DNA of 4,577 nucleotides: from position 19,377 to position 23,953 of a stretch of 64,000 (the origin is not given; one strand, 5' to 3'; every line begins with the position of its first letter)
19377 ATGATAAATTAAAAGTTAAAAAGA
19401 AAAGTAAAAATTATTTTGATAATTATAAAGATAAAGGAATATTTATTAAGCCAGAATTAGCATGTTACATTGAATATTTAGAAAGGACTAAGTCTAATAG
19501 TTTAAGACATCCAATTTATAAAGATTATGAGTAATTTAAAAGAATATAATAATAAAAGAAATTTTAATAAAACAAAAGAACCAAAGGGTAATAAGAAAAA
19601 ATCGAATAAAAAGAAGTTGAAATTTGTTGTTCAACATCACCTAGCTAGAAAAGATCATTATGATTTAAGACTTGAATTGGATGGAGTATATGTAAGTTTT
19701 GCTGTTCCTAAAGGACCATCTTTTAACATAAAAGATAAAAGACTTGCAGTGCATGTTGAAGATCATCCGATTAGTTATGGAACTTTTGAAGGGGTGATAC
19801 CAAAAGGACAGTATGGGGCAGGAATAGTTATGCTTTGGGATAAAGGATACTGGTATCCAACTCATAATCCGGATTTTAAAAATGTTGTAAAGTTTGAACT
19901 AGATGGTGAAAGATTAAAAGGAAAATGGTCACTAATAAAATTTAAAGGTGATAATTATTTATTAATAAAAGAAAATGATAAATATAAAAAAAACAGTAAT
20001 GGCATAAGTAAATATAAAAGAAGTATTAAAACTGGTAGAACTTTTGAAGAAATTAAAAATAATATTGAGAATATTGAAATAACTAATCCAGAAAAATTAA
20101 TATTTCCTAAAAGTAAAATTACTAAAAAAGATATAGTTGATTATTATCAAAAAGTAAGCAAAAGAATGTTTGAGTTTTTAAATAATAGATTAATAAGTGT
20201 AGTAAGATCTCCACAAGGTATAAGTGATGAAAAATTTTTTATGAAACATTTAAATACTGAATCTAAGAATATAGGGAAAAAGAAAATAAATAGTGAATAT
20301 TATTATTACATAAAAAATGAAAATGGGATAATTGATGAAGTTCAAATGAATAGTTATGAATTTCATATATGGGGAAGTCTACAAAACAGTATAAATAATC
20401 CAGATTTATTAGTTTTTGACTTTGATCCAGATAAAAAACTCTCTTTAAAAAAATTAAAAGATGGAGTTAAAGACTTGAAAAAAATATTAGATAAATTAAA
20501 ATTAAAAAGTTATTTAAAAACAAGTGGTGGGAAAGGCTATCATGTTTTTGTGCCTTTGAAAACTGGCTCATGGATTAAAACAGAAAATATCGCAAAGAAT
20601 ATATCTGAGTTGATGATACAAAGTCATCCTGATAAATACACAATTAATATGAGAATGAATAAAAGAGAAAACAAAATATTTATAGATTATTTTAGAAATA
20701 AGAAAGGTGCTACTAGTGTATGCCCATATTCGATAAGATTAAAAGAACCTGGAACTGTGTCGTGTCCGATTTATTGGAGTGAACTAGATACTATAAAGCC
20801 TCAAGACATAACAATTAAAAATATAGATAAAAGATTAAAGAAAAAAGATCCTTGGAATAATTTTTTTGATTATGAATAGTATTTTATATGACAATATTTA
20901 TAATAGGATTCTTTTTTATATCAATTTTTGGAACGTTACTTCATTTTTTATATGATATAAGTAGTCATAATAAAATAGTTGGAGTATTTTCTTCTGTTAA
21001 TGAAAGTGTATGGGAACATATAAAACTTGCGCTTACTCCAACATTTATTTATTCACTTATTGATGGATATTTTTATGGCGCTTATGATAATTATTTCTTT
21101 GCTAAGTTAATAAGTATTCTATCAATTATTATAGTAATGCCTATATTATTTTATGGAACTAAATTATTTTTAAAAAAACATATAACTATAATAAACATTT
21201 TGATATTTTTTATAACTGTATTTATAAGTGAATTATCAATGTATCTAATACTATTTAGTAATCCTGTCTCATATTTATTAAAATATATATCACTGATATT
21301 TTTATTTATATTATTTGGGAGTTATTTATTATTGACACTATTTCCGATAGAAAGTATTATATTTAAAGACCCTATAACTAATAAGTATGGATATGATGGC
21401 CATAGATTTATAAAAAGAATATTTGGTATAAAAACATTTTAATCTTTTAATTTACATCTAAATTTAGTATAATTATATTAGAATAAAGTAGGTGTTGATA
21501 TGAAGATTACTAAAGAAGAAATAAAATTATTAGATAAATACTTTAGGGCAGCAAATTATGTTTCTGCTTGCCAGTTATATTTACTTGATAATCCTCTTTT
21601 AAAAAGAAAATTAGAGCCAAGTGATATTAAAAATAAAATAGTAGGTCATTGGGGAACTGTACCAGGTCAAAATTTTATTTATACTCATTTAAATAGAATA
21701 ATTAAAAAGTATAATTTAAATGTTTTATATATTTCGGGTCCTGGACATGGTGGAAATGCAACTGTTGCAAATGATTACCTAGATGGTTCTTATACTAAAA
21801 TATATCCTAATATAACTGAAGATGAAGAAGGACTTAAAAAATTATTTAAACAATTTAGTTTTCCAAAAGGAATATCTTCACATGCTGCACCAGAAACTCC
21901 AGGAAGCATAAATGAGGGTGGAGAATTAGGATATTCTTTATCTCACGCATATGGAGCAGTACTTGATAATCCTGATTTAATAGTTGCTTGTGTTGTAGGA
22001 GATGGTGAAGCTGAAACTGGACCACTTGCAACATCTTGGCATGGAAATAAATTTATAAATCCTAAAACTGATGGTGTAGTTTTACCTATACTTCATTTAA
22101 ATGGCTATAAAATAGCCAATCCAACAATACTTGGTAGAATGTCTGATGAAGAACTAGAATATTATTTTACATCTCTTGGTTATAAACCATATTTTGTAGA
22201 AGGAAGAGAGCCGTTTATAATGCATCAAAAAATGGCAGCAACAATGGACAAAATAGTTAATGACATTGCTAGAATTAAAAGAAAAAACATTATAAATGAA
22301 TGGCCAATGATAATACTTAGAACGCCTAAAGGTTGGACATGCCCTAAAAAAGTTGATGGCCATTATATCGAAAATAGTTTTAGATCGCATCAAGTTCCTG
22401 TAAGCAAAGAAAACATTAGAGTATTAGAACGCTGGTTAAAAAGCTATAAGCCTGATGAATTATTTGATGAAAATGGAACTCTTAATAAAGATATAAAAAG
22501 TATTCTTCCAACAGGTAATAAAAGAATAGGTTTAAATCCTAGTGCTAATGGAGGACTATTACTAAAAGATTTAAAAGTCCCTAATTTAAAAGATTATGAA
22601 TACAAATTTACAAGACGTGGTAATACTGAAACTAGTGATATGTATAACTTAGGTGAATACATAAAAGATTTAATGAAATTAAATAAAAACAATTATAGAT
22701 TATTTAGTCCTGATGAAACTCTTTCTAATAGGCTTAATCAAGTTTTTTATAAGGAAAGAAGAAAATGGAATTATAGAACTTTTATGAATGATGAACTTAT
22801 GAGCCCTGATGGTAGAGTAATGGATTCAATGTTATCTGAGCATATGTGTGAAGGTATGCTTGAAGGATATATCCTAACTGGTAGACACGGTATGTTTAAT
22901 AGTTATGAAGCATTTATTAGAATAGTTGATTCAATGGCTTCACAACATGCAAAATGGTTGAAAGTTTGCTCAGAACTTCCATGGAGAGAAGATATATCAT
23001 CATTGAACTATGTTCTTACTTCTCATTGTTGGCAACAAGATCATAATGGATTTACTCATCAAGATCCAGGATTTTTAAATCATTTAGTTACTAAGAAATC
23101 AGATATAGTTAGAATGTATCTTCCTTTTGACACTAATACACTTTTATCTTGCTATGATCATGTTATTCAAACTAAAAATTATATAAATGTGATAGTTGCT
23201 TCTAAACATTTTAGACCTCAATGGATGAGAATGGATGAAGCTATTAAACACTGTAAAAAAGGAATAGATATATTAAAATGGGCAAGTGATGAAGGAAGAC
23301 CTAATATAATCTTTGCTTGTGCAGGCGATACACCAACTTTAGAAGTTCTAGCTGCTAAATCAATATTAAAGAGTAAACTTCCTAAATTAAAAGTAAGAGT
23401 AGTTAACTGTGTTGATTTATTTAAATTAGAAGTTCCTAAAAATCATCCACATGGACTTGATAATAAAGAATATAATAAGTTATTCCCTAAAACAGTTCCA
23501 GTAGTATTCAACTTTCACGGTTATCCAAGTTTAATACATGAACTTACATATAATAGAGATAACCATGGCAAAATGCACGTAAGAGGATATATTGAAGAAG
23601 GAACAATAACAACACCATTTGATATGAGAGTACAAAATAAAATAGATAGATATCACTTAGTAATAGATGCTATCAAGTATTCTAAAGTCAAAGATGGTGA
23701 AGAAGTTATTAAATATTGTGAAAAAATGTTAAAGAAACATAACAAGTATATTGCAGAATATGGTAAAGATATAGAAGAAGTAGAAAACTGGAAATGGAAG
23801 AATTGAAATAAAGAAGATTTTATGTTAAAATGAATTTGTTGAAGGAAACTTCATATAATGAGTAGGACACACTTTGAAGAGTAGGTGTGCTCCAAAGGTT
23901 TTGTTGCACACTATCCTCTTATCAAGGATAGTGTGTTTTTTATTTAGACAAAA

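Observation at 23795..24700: Two tandem type I toxin-antitoxin-like modules downstream of xfp: a 26-aa hydrophobic peptide convergent with a short terminated RNA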

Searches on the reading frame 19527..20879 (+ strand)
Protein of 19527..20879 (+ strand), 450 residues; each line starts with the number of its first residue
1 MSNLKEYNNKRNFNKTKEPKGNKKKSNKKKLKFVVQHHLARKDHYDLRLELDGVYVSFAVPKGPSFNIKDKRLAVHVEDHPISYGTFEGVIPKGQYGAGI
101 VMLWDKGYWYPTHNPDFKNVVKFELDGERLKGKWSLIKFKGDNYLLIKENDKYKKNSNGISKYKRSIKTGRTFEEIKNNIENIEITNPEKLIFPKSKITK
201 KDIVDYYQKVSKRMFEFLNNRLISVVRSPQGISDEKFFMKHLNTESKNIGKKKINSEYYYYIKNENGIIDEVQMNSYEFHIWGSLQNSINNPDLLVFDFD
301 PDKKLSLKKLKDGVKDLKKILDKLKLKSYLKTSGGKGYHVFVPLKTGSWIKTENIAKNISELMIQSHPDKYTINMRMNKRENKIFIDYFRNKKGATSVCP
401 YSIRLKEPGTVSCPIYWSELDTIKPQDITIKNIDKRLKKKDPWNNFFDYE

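Call 22: search_protein_families(library=pfam, proteins=[window:19527-20879:+])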
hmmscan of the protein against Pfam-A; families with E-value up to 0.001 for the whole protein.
window:19527-20879:+ (450 aa): 3 families
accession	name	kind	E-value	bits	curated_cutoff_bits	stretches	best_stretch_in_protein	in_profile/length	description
PF21686.3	LigD_Prim-Pol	-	1.7e-74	251.1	27.4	1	199-443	1-254/254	LigD, primase-polymerase domain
PF13298.12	LigD_N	-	3.4e-37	127.3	31.1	1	36-138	1-107/107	DNA Ligase D 3'-phosphoesterase domain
PF01896.25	DNA_primase_S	-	0.00029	21.7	26.8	0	297-347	1-63/163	DNA primase small subunit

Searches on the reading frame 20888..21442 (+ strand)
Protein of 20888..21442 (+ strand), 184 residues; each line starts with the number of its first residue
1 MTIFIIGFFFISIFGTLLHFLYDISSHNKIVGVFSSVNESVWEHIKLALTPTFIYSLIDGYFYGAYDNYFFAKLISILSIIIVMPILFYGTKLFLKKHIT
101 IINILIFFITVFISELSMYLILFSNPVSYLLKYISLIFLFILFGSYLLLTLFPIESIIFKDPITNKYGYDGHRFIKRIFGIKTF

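Call 22: search_protein_families(library=pfam, proteins=[window:20888-21442:+])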
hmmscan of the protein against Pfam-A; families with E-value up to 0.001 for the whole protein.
window:20888-21442:+ (184 aa): 1 family
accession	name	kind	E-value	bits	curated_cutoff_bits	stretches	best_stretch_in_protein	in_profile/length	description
PF20122.4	DUF6512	-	1e-21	78.2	26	1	5-168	14-180/181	Family of unknown function (DUF6512)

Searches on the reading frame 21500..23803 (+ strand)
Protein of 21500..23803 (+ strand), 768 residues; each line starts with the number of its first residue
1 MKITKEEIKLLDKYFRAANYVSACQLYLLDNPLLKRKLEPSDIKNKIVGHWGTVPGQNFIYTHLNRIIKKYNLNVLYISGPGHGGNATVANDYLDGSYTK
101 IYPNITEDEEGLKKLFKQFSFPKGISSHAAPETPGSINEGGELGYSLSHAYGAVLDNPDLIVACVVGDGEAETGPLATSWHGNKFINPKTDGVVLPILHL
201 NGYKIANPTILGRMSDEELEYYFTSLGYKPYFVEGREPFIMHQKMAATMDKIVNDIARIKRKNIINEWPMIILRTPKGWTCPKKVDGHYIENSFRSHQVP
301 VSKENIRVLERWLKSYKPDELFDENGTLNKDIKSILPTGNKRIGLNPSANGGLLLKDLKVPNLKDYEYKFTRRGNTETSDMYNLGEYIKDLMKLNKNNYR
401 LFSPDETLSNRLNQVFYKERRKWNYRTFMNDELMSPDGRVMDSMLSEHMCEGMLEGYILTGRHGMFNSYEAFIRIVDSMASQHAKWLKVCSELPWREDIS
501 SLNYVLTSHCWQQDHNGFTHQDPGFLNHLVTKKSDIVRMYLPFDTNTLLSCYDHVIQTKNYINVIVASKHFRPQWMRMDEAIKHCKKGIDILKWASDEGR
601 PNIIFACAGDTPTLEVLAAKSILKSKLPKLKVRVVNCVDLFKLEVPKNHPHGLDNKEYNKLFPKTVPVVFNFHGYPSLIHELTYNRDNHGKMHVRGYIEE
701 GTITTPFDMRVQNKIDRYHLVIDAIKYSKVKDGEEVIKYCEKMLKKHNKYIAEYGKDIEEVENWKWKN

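Call 20: find_encoding_contigs(protein=window:21500-23803:+, flank=4000, max_places=10)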
Protein window:21500-23803:+ (768 aa): no gene with exactly this product is on record in the collection.

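Call 22: search_protein_families(library=pfam, proteins=[window:21500-23803:+])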
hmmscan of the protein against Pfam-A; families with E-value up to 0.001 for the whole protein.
window:21500-23803:+ (768 aa): 3 families
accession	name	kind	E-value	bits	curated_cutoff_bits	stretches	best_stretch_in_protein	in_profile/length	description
PF09364.15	XFP_N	-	1.8e-169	563.8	23.7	1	2-353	1-363/364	XFP N-terminal domain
PF09363.15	XFP_C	-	6.8e-82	274.2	23.4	1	569-766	1-202/202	XFP C-terminal domain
PF03894.20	XFP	-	2.7e-80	268.7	22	1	383-557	2-176/177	D-xylulose 5-phosphate/D-fructose 6-phosphate phosphoketolase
